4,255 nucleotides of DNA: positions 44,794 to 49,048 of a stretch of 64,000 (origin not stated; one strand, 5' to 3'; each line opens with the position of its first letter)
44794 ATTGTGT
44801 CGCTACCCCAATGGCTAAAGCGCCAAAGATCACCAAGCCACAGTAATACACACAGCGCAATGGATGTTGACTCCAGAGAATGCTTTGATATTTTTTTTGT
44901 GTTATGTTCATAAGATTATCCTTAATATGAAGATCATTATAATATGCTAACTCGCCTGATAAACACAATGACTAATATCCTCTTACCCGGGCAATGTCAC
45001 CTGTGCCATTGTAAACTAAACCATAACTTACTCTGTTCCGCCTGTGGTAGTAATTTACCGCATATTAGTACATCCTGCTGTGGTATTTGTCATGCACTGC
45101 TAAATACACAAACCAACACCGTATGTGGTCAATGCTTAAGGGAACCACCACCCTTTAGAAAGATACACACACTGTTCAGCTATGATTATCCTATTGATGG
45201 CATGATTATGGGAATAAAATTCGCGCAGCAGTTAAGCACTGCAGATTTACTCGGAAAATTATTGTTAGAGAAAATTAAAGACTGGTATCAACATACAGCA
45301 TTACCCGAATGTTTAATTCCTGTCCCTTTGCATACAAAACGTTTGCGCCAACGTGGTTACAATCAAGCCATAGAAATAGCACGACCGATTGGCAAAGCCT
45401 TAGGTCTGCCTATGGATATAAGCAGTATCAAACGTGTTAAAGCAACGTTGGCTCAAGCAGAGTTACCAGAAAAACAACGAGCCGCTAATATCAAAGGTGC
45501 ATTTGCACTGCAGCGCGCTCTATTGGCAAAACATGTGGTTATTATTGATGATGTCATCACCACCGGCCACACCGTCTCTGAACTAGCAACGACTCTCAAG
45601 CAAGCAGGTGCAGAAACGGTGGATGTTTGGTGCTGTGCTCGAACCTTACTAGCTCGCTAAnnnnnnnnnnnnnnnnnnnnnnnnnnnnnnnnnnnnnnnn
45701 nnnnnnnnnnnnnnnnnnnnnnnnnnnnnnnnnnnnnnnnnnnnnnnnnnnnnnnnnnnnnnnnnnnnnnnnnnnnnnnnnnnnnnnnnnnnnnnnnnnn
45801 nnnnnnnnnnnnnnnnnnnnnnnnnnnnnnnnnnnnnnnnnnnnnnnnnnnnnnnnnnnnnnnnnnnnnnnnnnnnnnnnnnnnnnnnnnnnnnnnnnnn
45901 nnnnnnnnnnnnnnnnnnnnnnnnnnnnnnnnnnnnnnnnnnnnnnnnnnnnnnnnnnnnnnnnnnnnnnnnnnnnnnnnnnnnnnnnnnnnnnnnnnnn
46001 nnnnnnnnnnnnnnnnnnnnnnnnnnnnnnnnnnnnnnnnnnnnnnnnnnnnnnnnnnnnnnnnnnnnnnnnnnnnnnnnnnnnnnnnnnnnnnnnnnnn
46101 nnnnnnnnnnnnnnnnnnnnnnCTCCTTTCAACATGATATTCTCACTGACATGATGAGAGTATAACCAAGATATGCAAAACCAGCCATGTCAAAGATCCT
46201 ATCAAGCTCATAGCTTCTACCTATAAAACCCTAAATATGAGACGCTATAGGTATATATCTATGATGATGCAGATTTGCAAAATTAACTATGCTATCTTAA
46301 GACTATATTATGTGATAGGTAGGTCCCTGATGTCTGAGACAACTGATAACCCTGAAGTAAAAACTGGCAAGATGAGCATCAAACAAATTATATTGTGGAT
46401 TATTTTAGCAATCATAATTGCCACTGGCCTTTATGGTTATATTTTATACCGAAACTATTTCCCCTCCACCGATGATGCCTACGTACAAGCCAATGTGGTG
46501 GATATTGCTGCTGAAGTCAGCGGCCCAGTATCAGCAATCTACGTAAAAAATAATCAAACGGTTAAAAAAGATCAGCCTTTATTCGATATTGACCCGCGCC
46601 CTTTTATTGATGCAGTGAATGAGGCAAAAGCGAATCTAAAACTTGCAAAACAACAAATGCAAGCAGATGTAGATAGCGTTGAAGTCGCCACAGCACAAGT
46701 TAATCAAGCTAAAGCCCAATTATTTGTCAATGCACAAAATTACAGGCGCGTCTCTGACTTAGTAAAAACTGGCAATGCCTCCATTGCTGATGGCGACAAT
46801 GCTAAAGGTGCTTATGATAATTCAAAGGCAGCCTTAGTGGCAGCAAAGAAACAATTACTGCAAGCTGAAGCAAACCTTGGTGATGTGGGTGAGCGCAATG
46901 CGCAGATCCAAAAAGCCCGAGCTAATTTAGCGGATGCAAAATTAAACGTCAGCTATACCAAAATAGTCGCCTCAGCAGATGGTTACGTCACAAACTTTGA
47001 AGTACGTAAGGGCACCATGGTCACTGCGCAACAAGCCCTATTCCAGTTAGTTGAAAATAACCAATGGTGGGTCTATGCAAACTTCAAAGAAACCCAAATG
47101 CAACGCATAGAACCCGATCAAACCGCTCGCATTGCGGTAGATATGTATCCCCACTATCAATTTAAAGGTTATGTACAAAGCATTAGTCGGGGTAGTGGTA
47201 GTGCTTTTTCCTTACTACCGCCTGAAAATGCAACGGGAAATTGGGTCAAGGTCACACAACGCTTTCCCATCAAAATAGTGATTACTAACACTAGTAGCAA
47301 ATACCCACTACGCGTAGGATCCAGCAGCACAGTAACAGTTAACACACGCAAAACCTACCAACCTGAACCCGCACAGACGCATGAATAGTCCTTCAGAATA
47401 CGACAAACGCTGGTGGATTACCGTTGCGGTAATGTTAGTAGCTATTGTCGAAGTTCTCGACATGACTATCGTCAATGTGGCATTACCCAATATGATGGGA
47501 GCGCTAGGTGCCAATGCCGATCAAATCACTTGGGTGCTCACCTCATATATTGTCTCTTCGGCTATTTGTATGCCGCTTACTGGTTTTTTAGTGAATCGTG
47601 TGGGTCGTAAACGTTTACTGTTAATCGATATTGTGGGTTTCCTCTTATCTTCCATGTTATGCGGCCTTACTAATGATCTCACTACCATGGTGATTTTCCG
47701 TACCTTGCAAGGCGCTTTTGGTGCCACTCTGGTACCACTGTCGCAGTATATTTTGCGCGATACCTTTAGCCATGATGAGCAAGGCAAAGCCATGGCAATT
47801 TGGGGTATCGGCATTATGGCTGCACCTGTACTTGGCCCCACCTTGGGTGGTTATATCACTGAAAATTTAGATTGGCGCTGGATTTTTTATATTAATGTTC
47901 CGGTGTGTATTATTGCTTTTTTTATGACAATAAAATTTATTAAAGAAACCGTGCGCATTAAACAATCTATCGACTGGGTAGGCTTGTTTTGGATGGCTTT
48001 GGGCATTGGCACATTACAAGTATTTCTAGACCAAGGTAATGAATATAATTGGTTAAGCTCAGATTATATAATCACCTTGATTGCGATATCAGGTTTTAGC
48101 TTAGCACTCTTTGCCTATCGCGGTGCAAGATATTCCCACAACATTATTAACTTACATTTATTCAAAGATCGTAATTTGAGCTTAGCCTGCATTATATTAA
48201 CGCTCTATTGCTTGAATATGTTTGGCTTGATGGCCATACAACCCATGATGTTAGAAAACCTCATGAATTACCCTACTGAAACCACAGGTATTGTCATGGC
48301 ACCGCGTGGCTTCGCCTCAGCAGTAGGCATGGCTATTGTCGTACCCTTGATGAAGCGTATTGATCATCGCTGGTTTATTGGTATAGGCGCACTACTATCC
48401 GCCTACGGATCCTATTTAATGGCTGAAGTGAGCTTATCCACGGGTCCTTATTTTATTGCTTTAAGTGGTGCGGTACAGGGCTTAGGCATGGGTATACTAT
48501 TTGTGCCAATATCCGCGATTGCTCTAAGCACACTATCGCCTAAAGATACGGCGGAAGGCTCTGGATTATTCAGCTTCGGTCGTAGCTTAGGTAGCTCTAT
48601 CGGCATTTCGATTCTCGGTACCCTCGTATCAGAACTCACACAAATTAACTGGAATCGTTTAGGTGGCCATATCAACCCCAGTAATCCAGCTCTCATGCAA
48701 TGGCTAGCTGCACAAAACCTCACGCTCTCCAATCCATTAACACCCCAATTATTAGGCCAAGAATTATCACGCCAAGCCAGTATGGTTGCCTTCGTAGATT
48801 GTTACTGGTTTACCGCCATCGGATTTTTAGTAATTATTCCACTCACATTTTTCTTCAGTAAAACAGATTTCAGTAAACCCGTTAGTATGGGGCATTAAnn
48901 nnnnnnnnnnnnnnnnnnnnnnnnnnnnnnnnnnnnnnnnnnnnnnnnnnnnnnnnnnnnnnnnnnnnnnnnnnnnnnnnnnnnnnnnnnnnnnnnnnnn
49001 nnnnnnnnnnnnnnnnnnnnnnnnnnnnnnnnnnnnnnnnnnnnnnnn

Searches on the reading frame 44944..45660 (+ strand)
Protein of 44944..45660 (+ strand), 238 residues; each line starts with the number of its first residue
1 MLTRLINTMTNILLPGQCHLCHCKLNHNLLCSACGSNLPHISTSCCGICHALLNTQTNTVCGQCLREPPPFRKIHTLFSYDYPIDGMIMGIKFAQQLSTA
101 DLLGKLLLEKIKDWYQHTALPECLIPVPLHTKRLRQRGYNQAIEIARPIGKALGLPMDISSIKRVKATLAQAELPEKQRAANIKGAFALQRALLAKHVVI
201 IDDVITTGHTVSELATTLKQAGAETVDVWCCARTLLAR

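Call 32: search_protein_families(library=pfam, proteins=[window:44944-45660:+], max_evalue=0.00001)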
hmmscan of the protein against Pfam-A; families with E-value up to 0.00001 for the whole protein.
window:44944-45660:+ (238 aa): 2 families
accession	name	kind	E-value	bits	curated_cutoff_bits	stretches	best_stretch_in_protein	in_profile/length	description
PF00156.33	Pribosyltran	-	7.6e-07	29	26.3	1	144-230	42-122/158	Phosphoribosyl transferase domain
PF18912.6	DZR_2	-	4.4e-06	26.9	27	1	10-65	2-56/56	Double zinc ribbon domain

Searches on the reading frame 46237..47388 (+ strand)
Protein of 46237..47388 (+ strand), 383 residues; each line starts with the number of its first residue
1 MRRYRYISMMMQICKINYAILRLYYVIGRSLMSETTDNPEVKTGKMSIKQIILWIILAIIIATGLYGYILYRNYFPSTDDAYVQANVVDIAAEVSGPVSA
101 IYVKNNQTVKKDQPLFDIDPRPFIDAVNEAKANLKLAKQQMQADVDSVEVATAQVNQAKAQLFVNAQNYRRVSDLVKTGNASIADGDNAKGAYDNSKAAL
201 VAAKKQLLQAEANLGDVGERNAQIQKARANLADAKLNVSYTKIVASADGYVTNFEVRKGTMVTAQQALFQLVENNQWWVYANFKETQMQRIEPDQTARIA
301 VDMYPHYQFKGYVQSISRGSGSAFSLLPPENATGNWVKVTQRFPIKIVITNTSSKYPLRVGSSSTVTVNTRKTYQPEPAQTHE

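Call 32: search_protein_families(library=pfam, proteins=[window:46237-47388:+], max_evalue=0.00001)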
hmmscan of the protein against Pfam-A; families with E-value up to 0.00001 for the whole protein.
window:46237-47388:+ (383 aa): 5 families
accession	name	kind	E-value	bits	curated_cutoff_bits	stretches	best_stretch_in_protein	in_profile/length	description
PF16576.10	HlyD_D23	-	7.1e-21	74.9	30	1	84-317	16-185/214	Barrel-sandwich domain of CusB or HlyD membrane-fusion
PF13437.12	HlyD_3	-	4.1e-14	53.6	22.2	1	242-321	1-81/106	HlyD family secretion protein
PF00529.27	CusB_dom_1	-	3.1e-11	43.8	26.5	1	156-370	12-89/89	Cation efflux system protein CusB domain 1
PF13533.13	Biotin_lipoyl_2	-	4.7e-08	33.1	29.8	1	90-119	3-32/32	Biotin-lipoyl like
PF00364.28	Biotin_lipoyl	-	9.4e-07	29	22.1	0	88-118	43-73/73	Biotin-requiring enzyme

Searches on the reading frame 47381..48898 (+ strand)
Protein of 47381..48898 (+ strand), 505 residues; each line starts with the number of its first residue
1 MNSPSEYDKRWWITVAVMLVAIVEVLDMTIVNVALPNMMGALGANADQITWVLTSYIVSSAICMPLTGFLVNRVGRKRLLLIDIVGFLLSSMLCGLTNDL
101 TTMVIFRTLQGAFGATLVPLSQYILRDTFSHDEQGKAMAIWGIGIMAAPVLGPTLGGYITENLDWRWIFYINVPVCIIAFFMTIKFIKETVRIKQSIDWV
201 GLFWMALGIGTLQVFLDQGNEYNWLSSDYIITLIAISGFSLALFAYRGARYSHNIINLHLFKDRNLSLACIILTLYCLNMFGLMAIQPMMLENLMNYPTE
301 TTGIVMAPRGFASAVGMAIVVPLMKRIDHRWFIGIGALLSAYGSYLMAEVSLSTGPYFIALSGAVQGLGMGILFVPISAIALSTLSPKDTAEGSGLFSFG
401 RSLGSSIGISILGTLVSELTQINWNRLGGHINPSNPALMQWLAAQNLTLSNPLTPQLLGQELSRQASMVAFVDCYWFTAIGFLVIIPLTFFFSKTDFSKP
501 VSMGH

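Call 32: search_protein_families(library=pfam, proteins=[window:47381-48898:+], max_evalue=0.00001)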
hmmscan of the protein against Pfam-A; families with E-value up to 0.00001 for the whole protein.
window:47381-48898:+ (505 aa): 3 families
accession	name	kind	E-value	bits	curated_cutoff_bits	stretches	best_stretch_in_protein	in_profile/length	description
PF07690.21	MFS_1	-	7.1e-55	186.7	33.4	2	18-197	2-182/347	Major Facilitator Superfamily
PF06609.19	TRI12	-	1.2e-10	41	23.2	1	20-341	54-391/599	Fungal trichothecene efflux pump (TRI12)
PF00083.30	Sugar_tr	-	3.8e-09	36.4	22.3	1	9-192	251-442/452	Sugar (and other) transporter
